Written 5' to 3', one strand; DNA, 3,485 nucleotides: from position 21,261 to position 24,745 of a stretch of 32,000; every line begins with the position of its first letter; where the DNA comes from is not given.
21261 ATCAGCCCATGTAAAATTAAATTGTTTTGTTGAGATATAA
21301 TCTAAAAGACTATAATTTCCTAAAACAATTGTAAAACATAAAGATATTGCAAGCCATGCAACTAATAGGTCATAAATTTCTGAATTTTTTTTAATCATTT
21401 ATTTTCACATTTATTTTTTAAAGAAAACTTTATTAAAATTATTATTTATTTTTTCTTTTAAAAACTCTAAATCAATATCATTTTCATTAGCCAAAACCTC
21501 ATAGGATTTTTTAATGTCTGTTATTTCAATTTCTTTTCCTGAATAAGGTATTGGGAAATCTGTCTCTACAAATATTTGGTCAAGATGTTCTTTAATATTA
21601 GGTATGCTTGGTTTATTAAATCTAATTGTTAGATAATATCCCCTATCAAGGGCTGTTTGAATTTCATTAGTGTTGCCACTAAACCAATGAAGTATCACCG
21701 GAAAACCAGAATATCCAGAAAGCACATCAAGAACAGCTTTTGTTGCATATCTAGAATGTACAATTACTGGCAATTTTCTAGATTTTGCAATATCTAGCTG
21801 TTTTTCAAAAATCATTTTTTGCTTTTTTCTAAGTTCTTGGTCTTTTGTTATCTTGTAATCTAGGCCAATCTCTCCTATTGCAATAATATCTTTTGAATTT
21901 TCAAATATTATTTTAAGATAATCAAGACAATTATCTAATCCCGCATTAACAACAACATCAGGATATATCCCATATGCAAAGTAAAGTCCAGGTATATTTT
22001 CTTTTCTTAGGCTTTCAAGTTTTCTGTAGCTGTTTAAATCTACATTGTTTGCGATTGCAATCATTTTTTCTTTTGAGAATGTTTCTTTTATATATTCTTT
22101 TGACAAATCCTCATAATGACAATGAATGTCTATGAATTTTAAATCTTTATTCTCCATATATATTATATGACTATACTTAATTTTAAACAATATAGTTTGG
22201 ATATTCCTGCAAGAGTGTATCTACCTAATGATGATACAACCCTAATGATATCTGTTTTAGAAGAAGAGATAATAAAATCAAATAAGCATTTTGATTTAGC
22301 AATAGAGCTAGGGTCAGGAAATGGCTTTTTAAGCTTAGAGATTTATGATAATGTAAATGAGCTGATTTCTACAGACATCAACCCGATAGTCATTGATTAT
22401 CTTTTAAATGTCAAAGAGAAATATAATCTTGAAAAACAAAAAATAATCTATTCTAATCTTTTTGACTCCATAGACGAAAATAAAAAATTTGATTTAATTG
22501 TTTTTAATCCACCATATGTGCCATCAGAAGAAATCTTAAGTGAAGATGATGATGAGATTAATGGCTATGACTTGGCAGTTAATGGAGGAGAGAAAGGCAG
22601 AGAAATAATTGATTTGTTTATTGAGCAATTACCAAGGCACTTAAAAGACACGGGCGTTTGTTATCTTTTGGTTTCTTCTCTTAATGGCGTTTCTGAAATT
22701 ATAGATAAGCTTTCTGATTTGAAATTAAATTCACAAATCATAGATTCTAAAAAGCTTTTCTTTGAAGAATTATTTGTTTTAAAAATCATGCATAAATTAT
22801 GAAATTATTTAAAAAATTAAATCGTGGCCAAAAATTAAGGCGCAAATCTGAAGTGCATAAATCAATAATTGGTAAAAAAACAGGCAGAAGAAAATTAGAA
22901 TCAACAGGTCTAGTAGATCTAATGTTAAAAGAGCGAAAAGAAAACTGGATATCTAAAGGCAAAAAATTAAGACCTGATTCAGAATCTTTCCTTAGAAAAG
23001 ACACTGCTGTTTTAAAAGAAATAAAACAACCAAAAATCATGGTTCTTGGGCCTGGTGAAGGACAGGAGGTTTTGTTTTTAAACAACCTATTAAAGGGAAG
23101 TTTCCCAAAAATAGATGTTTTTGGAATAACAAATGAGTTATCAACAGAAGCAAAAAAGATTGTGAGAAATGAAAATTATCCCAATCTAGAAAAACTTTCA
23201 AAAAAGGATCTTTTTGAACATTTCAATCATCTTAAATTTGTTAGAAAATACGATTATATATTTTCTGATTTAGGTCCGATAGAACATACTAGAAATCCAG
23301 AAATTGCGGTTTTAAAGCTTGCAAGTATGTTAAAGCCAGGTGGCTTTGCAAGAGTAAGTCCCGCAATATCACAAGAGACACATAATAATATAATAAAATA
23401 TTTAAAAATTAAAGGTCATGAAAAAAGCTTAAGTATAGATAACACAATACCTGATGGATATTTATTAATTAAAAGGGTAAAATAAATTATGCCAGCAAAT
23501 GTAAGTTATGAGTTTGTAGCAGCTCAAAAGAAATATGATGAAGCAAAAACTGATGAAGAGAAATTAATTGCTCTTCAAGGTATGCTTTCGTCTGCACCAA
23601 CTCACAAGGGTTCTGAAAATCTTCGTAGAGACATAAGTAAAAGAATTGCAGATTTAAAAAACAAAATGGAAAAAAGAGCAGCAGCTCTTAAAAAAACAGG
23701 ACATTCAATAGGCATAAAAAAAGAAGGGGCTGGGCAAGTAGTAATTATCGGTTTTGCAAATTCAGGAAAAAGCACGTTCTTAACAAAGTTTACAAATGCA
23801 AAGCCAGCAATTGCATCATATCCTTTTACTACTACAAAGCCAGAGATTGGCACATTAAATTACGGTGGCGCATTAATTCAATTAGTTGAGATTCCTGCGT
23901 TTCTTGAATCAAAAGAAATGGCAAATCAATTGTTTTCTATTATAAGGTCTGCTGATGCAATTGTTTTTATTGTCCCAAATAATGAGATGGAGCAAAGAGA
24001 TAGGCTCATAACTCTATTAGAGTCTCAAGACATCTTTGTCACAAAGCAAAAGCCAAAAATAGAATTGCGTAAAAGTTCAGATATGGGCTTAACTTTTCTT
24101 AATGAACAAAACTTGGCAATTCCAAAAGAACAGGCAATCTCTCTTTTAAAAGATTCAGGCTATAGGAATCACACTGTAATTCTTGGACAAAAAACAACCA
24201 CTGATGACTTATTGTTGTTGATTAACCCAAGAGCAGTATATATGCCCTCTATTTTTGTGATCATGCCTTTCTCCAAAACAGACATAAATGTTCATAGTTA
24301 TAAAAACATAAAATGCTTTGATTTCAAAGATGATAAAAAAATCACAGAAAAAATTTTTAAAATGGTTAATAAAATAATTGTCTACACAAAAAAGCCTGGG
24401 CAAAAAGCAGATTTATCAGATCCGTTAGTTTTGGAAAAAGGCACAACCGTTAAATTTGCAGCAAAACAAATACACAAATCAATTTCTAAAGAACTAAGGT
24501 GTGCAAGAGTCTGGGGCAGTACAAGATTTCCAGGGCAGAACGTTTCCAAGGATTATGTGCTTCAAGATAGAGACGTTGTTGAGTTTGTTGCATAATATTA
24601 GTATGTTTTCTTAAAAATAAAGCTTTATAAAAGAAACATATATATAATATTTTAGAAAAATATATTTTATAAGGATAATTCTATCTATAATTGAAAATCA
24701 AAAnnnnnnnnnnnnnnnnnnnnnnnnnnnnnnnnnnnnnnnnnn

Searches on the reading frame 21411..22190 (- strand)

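Call 5: search_protein_families(library=pfam, proteins=[window:21411-22190:-], max_evalue=0.01)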
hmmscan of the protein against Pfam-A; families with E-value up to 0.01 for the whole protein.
window:21411-22190:- (259 aa): 1 family
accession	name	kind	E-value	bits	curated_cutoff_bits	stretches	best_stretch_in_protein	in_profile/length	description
PF01026.27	TatD_DNase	-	2e-43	149.1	27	1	20-256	1-252/253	TatD related DNase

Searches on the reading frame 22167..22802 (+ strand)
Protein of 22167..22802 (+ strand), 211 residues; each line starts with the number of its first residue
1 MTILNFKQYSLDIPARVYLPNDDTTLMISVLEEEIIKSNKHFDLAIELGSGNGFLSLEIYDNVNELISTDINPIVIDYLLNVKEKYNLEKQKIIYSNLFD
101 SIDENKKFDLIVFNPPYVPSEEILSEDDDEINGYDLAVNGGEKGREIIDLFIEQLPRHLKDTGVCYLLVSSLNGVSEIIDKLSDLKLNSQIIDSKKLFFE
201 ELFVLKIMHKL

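Call 5: search_protein_families(library=pfam, proteins=[window:22167-22802:+], max_evalue=0.01)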
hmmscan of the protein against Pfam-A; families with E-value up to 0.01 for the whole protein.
window:22167-22802:+ (211 aa): 4 families
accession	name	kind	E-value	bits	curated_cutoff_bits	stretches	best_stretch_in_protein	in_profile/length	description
PF05175.20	MTS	-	3.2e-10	40.3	23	1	24-119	20-110/170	Methyltransferase small domain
PF07669.17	Eco57I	-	1.1e-08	35.8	25.3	1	60-171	27-136/171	Eco57I restriction-modification methylase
PF13847.12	Methyltransf_31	-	4.7e-07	30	27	1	46-186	8-126/145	Methyltransferase domain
PF13649.12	Methyltransf_25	-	0.0026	18.9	27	1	46-113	2-70/97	Methyltransferase domain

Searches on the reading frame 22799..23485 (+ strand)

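Call 5: search_protein_families(library=pfam, proteins=[window:22799-23485:+], max_evalue=0.01)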
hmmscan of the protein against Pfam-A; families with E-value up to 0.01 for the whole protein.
window:22799-23485:+ (228 aa): 1 family
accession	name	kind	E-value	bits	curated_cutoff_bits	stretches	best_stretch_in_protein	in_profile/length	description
PF08242.18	Methyltransf_12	-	0.0023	19.1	30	1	83-183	3-97/98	Methyltransferase domain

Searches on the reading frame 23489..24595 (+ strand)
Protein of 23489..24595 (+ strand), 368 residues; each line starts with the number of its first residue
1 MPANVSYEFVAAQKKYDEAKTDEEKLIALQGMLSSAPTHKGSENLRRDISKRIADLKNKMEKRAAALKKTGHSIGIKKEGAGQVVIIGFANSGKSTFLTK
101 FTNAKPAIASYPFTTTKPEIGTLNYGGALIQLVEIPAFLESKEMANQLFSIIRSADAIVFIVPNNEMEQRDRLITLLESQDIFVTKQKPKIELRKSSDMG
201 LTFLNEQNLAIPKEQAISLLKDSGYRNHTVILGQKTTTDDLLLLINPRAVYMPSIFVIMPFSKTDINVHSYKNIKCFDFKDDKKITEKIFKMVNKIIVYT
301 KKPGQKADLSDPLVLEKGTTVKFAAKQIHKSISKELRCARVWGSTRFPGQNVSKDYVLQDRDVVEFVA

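Call 5: search_protein_families(library=pfam, proteins=[window:23489-24595:+], max_evalue=0.01)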
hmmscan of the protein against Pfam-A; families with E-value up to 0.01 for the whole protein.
window:23489-24595:+ (368 aa): 5 families
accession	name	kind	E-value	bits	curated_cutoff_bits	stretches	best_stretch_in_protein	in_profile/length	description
PF01926.29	MMR_HSR1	-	3.6e-17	63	21.9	1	83-178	1-101/113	50S ribosome-binding GTPase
PF02824.27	TGS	-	1.2e-12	48.2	22.2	1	296-367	1-59/60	TGS domain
PF02421.24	FeoB_N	-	9.5e-06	25.6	27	1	83-168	2-92/156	Ferrous iron transport protein B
PF16897.10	MMR_HSR1_Xtn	-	0.00049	20.5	35.2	1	203-258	6-62/106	C-terminal region of MMR_HSR1 domain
PF24531.2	ANC1_spectrin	-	0.0072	17.1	27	0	12-69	29-87/95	Nuclear anchorage protein 1, spectrin repeat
